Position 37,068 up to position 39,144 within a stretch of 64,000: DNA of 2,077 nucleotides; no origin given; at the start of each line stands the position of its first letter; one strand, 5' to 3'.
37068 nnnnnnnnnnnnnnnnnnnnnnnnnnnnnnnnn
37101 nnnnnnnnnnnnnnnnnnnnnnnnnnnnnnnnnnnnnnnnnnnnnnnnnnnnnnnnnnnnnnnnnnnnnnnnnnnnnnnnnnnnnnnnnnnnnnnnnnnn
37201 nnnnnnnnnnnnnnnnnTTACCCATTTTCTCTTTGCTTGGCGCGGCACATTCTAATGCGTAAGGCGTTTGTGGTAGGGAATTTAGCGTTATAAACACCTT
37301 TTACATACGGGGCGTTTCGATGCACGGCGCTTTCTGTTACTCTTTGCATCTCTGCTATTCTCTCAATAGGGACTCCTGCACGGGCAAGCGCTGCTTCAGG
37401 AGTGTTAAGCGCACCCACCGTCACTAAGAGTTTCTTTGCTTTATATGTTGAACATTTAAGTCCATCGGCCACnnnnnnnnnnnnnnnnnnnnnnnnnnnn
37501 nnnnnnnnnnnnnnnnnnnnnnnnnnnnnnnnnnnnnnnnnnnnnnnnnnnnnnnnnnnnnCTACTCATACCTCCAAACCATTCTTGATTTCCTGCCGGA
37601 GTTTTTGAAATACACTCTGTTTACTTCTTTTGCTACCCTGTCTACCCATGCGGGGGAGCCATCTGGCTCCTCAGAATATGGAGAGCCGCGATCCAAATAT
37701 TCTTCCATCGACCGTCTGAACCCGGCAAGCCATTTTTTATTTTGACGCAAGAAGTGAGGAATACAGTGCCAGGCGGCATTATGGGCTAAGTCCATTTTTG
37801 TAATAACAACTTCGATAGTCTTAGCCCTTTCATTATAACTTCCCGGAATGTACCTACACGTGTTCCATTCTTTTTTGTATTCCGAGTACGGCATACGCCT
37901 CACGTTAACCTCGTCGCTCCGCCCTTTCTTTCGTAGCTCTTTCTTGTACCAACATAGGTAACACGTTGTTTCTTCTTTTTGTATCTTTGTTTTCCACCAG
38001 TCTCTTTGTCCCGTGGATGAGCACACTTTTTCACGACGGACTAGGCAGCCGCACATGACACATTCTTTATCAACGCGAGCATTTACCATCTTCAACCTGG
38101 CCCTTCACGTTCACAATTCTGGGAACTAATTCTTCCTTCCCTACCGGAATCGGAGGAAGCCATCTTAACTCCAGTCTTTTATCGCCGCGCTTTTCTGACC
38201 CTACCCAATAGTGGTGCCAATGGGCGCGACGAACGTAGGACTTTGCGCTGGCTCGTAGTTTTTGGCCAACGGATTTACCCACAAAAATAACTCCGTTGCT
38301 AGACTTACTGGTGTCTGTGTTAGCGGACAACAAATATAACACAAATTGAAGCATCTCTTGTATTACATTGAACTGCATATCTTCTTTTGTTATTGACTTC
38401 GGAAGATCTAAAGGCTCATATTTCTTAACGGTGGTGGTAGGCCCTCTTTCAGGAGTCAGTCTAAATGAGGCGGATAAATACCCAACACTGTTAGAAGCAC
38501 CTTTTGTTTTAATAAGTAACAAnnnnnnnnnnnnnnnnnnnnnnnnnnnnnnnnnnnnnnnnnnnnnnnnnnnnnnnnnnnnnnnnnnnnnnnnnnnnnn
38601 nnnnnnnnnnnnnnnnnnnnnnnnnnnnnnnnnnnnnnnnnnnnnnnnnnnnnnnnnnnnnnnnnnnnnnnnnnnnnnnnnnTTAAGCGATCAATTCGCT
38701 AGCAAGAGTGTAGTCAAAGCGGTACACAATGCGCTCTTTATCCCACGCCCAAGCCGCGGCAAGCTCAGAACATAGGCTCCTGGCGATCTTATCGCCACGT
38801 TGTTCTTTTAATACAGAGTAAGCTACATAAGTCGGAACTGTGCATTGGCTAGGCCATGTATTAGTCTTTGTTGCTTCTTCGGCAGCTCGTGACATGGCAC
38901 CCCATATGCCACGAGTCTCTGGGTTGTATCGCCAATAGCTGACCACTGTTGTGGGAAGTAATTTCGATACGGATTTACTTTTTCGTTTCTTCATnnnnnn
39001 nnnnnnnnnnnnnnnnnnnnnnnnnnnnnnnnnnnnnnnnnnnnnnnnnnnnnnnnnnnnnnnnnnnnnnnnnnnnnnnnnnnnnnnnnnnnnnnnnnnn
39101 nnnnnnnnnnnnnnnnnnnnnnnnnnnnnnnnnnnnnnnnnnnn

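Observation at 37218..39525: Moron-like cluster between lysis cassette and attP: XRE-type regulator plus four unknown genes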

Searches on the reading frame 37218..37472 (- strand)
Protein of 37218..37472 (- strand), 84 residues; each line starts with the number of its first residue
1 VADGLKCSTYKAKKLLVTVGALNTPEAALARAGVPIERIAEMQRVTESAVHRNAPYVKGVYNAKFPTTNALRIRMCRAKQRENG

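Call 3: search_protein_families(library=pfam, proteins=[window:37218-37472:-], max_evalue=1)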
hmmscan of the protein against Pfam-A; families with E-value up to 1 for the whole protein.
window:37218-37472:- (84 aa): 2 families
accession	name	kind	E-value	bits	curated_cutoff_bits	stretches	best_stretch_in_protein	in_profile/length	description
PF13384.12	HTH_23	-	0.044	14.1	24.6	1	29-52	13-36/50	Homeodomain-like domain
PF01584.24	CheW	-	0.17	11.9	23.5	1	31-62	11-43/138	CheW-like domain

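Call 4: search_protein_families(library=phrogs, proteins=[window:37218-37472:-], max_evalue=1)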
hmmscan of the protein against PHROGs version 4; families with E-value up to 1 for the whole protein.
window:37218-37472:- (84 aa): 0 families

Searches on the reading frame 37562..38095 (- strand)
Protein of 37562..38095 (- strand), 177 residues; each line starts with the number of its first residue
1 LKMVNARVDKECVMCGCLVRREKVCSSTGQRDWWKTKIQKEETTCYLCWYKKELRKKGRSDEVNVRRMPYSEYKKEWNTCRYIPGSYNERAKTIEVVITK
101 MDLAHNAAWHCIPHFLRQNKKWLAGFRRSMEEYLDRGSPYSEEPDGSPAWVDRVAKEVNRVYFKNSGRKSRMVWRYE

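Call 3: search_protein_families(library=pfam, proteins=[window:37562-38095:-], max_evalue=1)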
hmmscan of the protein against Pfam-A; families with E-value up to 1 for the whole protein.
window:37562-38095:- (177 aa): 0 families

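Call 4: search_protein_families(library=phrogs, proteins=[window:37562-38095:-], max_evalue=1)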
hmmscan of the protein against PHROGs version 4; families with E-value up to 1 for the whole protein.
window:37562-38095:- (177 aa): 0 families

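Call 17: search_protein_families(library=ncbifam, proteins=[window:37562-38089:-], max_evalue=1)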
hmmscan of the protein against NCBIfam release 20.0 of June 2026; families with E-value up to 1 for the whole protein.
window:37562-38089:- (175 aa): 0 families

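Call 18: search_protein_families(library=padloc, proteins=[window:37562-38089:-], max_evalue=1)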
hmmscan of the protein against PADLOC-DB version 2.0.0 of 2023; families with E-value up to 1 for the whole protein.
window:37562-38089:- (175 aa): 0 families

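Call 34: find_homologous_proteins(query=window:37565-38089:-)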
Query seq(175 aa) (175 aa): 5 proteins with E <= 0.001 among 20 candidates.
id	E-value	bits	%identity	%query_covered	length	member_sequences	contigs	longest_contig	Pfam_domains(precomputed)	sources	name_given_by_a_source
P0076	2.5e-104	365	89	100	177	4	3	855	-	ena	-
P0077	2.2e-100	352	83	100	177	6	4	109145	-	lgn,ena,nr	nr:MAG TPA: hypothetical protein [Caudoviricetes sp.]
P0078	1.2e-93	330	82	100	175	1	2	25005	-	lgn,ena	-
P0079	4.6e-92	325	77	100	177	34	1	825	-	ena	-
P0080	6.2e-65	236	83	69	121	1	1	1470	-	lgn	-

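Call 43: predict_structure(alignment_id=A2)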
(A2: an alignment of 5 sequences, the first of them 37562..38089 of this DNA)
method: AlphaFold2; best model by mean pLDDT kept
length: 175 residues; sequences in the alignment: 5
mean_pLDDT: 51.2   pTM: 0.47
mean pLDDT of the five models: 51.2, 50.0, 49.4, 48.9, 43.6
residues with pLDDT >= 90: 0; 70-90: 0; 50-70: 104; < 50: 71
segments of 3 or more residues with pLDDT < 50: 1-43, 76-84, 136-145, 167-169, 171-175
pLDDT, mean of each block of 10 residues (from residue 1): 29 36 40 41 51 56 57 53 54 56 56 64 65 51 49 63 52 42
secondary structure, 60 per line:
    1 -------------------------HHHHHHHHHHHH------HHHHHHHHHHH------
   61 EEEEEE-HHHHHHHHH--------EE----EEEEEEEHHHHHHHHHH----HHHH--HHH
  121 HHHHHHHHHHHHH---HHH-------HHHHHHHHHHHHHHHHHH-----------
elements in order: H26-37 H44-54 E61-66 H68-76 E91-97 H98-107 H112-115 H118-133 H147-164

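Call 44: search_protein_representatives(alignment_id=A2)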
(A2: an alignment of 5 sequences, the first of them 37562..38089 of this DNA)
Query: 5 sequences, 177 profile positions. Proteins with E-value up to 0.001 (for the whole library): 54; up to 1e-10: 4; up to 1e-30: 1. The best 54 are listed.
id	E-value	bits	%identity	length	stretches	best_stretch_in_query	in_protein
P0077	4.8e-111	384.7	-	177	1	1-177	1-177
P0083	3.6e-17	78.9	-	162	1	2-125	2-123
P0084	1.0e-15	74.2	-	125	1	2-118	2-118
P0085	9.2e-15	71.1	-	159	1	1-160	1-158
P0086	1.2e-09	54.4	-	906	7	91-131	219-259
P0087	2.8e-09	53.2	-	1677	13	90-128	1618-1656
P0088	3.8e-09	52.8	-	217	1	9-98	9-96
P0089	4.6e-09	52.5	-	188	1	7-96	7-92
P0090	7.4e-09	51.9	-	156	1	1-113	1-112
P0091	6.4e-08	48.8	-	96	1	22-96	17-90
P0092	1.9e-07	47.3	-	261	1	8-96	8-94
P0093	2.2e-07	47.0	-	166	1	4-100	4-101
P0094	2.7e-07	46.8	-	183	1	35-96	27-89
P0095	6.0e-07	45.6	-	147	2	62-97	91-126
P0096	9.5e-07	45.0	-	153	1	5-128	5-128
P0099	6.6e-06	42.3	-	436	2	59-98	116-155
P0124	3.6e-04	36.6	-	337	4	64-94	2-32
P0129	5.2e-04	36.1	-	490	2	60-98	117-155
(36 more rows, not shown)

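Call 45: search_protein_families(library=pfam, proteins=[P0086, P0087, P0083, P0088, P0092, P0099, P0129, P0124], max_evalue=0.01)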
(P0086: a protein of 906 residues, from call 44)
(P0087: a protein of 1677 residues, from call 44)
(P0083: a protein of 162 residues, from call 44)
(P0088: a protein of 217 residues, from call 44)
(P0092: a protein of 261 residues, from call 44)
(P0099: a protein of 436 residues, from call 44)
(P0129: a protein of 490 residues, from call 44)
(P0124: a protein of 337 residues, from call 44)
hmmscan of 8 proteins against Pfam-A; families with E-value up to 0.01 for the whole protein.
P0086 (906 aa): 7 families
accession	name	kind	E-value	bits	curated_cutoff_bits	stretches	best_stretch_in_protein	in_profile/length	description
PF24033.1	DUF7342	-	3e-10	40.7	31.6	0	201-247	10-56/150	Family of unknown function (DUF7342)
PF22991.1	Lock_Gag1-like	-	5.3e-10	39.3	27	0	274-290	14-30/44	Gag1-like, lock domain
PF22665.2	DUF6293_C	-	3.5e-07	31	27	0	271-302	52-83/101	DUF6293 C-terminal winged helix domain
PF12693.12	GspL_C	-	1.1e-06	29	29.6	0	130-149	34-53/158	GspL periplasmic domain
PF12283.13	Protein_K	-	1.7e-06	28.6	25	0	45-65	27-47/56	Bacteriophage protein K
PF11208.13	DUF2992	-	2.2e-05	25.2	23.8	0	227-282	49-104/132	Protein of unknown function (DUF2992)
PF19371.4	DUF5946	-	0.0091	17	28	0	316-369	88-140/141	Family of unknown function (DUF5946)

P0087 (1677 aa): 5 families
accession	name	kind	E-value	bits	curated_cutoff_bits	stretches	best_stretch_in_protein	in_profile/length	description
PF12083.13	DUF3560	-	1.6e-16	60.9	27.2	0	28-60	49-81/124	Domain of unknown function (DUF3560)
PF14945.12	LLC1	-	1.6e-14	55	27.3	0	24-49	17-42/119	Normal lung function maintenance, Low in Lung Cancer 1 protein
PF18893.5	DUF5652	-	7.6e-12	45.2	23.4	0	59-76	37-54/71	Family of unknown function (DUF5652)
PF06844.16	DUF1244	-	4.5e-11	43.2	27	0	126-140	8-22/67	Protein of unknown function (DUF1244)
PF24914.1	ACR10_N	-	0.0001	22.1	27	0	64-92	11-39/80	ACT domain-containing protein ACR10, N-terminal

P0083 (162 aa): 1 family
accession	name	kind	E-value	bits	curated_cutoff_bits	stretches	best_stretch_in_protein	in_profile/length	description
PF25206.1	DUF7836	-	0.0011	19.3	26.7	0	9-31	32-54/59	Domain of unknown function (DUF7836)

P0088 (217 aa): 0 families

P0092 (261 aa): 0 families

P0099 (436 aa): 0 families

P0129 (490 aa): 0 families

P0124 (337 aa): 0 families

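Call 72: find_encoding_contigs(protein=P0083, flank=4000, max_places=3)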
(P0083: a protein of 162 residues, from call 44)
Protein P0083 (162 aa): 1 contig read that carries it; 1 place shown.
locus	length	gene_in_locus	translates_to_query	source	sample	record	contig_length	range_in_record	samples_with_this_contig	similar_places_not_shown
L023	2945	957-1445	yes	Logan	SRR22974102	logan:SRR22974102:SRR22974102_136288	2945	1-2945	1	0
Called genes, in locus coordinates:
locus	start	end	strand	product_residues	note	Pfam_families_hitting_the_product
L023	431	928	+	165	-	PF01381:HTH_3, PF13443:HTH_26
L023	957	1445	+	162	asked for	-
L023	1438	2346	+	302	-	PF26125:AcrVA2-like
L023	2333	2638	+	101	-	-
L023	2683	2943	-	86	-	?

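Call 73: find_encoding_contigs(protein=P0088, flank=4000, max_places=3)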
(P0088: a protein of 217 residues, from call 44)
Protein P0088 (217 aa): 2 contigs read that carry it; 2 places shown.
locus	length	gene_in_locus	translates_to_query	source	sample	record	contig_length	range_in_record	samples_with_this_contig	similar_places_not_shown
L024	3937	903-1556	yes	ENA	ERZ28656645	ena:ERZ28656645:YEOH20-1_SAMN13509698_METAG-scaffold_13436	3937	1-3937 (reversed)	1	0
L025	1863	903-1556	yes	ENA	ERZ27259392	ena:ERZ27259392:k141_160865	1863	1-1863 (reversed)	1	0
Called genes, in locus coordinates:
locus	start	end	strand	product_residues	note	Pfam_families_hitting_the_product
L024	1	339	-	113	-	?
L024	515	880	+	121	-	-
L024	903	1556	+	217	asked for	-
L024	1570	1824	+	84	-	-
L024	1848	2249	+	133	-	-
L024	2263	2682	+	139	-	PF19891:DUF6364 (faint)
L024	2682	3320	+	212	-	PF18912:DZR_2 (faint)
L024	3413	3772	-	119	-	-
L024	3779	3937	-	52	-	?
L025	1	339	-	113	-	?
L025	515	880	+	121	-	-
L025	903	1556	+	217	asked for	-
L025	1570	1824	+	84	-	-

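Call 87: search_solved_structures(query=A4, max_evalue=5)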
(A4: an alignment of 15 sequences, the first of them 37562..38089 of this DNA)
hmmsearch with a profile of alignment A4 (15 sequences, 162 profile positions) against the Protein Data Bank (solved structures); distinct sequences matched with E-value up to 5: 21.
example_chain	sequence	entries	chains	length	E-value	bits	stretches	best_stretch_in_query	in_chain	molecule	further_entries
2i13_A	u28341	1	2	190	0.0031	20.8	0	8-26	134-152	Aart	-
7zju_A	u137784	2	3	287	0.033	17.4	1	7-61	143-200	SUMO-specific isopeptidase USPL1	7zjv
2kmk_A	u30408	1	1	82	0.037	17.3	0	9-23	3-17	Zinc finger protein Gfi-1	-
1mey_C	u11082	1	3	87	0.042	17.1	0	8-24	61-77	CONSENSUS ZINC FINGER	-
7p99_A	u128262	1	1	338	0.043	17.1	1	7-61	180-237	SUMO-specific isopeptidase USPL1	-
1x6h_A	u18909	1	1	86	0.053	16.8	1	8-28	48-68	Transcriptional repressor CTCF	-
8jq0_A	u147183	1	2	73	0.11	15.7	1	3-28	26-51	HKR3 protein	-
6p7b_A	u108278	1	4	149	0.11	15.7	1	82-118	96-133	Holliday junction resolvase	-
9n69_F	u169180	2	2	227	0.21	14.8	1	24-71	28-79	TIGR02646 family protein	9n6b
2m3l_A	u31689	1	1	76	0.33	14.2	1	7-55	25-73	Protein E6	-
2cot_A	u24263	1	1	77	0.58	13.4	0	8-27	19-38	Zinc finger protein 435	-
5yj3_C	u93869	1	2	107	0.82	12.9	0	3-28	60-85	Telomere zinc finger-associated protein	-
6p7a_A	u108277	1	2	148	1.1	12.5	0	82-117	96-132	Holliday junction resolvase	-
3spd_A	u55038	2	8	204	1.2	12.4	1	7-39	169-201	Aprataxin-like protein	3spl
4xba_A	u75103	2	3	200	1.2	12.4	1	7-39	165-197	Aprataxin-like protein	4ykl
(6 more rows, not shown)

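Call 88: search_protein_families(library=pfam, alignment_id=A4, max_evalue=1)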
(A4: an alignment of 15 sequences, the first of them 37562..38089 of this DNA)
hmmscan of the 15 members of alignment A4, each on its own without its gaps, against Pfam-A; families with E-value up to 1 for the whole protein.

A. member 1, window:37562-38089:- (175 aa): 0 families

B. families by the number of members that match (of 15 scanned): 42 families (the first 25 are shown)
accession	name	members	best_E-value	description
PF01155.25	HypA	4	0.012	Hydrogenase/urease nickel incorporation, metallochaperone, hypA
PF18912.6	DZR_2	3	0.11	Double zinc ribbon domain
PF25206.1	DUF7836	2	0.0011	Domain of unknown function (DUF7836)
PF23550.1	zf_Tbcl_Rhp7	2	0.011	DNA repair protein rhp7 treble clef domain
PF00096.32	zf-C2H2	2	0.19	Zinc finger, C2H2 type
PF24443.1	DUF7562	2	0.31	Family of unknown function (DUF7562)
PF23817.1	DUF7188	1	0.016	Family of unknown function (DUF7188)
PF17082.10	Spc29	1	0.02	Spindle Pole Component 29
PF08542.16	Rep_fac_C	1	0.021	Replication factor C C-terminal domain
PF13719.11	Zn_ribbon_5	1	0.024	zinc-ribbon domain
PF24760.1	TPR_IF140_C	1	0.025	IF140 C-terminal TPR domain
PF05368.20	NmrA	1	0.03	NmrA-like family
PF15960.10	DUF4763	1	0.033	Domain of unknown function (DUF4763)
PF24441.1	DUF7560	1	0.04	Family of unknown function (DUF7560)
PF14149.11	YhfH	1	0.04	YhfH-like protein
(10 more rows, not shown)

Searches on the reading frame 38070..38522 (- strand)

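Call 3: search_protein_families(library=pfam, proteins=[window:38070-38522:-], max_evalue=1)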
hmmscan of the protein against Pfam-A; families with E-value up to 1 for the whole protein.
window:38070-38522:- (150 aa): 0 families

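Call 4: search_protein_families(library=phrogs, proteins=[window:38070-38522:-], max_evalue=1)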
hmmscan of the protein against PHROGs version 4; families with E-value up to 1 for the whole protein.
window:38070-38522:- (150 aa): 1 family
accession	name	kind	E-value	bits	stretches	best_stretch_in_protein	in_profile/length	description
phrog_6160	-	unknown function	7.5e-13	49.6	1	92-129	282-318/322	-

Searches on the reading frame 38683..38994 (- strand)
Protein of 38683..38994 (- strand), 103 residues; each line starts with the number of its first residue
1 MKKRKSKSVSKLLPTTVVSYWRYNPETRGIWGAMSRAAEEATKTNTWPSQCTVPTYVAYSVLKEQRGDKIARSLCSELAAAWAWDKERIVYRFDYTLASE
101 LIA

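Call 3: search_protein_families(library=pfam, proteins=[window:38683-38994:-], max_evalue=1)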
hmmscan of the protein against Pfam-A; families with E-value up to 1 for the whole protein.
window:38683-38994:- (103 aa): 0 families

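Call 4: search_protein_families(library=phrogs, proteins=[window:38683-38994:-], max_evalue=1)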
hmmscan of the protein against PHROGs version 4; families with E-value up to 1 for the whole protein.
window:38683-38994:- (103 aa): 1 family
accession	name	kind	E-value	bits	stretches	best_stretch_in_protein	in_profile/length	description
phrog_6160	-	unknown function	0.00085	19.8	1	29-102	21-101/322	-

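Call 52: find_encoding_contigs(protein=window:38683-38994:-, flank=4000, max_places=8)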
Protein window:38683-38994:- (103 aa): 3 contigs read that carry it; 3 places shown.
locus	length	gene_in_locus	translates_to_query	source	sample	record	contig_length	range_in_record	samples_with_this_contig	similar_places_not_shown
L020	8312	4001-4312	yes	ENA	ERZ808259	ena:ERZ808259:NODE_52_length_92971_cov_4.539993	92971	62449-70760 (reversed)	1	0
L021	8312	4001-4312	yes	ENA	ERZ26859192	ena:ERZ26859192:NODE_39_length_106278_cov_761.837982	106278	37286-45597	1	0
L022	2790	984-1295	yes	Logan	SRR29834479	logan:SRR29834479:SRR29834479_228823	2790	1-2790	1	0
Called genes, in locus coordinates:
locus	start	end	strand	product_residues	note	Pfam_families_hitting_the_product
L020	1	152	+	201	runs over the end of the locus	-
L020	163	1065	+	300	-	PF01145:Band_7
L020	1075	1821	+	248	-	PF02511:Thy1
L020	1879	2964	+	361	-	PF14659:Phage_int_SAM_3, PF22022:Phage_int_M (faint), PF00589:Phage_integrase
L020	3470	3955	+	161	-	PF01381:HTH_3, PF13443:HTH_26 (weak)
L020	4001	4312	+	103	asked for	-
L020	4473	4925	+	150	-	PF26125:AcrVA2-like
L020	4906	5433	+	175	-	-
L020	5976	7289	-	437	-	PF01183:Glyco_hydro_25, PF01471:PG_binding_1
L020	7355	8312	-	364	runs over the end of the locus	-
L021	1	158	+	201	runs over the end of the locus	-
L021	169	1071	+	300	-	PF01145:Band_7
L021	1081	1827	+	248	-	PF02511:Thy1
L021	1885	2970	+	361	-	PF14659:Phage_int_SAM_3, PF22022:Phage_int_M (faint), PF00589:Phage_integrase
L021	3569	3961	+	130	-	PF01381:HTH_3, PF13443:HTH_26 (weak)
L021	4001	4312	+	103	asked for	-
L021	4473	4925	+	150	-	PF26125:AcrVA2-like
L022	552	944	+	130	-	PF01381:HTH_3, PF13443:HTH_26 (weak)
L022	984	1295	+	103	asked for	-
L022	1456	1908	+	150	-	PF26125:AcrVA2-like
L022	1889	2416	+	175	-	-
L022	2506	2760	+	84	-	-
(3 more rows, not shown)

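Call 81: list_cluster_members(proteins=[window:38683-38994:-, window:38070-38522:-, window:37218-37472:-, window:37562-38089:-, P0001])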
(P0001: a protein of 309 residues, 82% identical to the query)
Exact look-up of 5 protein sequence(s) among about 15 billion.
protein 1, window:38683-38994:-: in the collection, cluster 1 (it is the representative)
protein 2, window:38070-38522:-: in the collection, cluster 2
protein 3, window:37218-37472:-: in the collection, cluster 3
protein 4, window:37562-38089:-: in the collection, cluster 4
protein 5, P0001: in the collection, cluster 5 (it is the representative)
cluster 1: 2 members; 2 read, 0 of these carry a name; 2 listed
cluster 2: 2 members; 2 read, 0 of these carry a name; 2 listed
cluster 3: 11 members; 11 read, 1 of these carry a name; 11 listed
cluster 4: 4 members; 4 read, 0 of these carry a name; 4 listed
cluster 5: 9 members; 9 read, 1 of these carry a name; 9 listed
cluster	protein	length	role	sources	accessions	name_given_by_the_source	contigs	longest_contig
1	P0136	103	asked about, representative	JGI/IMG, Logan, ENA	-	-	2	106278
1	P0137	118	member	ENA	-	-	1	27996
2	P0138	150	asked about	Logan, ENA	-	-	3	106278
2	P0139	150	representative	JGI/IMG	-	-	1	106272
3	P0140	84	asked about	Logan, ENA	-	-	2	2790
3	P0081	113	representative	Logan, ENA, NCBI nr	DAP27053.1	MAG TPA: hypothetical protein [Caudoviricetes sp.]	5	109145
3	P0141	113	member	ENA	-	-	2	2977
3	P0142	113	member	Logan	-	-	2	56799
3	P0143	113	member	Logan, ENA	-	-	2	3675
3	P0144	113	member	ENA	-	-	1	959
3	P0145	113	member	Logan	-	-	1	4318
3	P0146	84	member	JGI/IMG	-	-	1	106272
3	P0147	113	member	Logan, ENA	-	-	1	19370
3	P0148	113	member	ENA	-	-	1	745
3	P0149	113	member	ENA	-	-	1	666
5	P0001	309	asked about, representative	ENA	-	-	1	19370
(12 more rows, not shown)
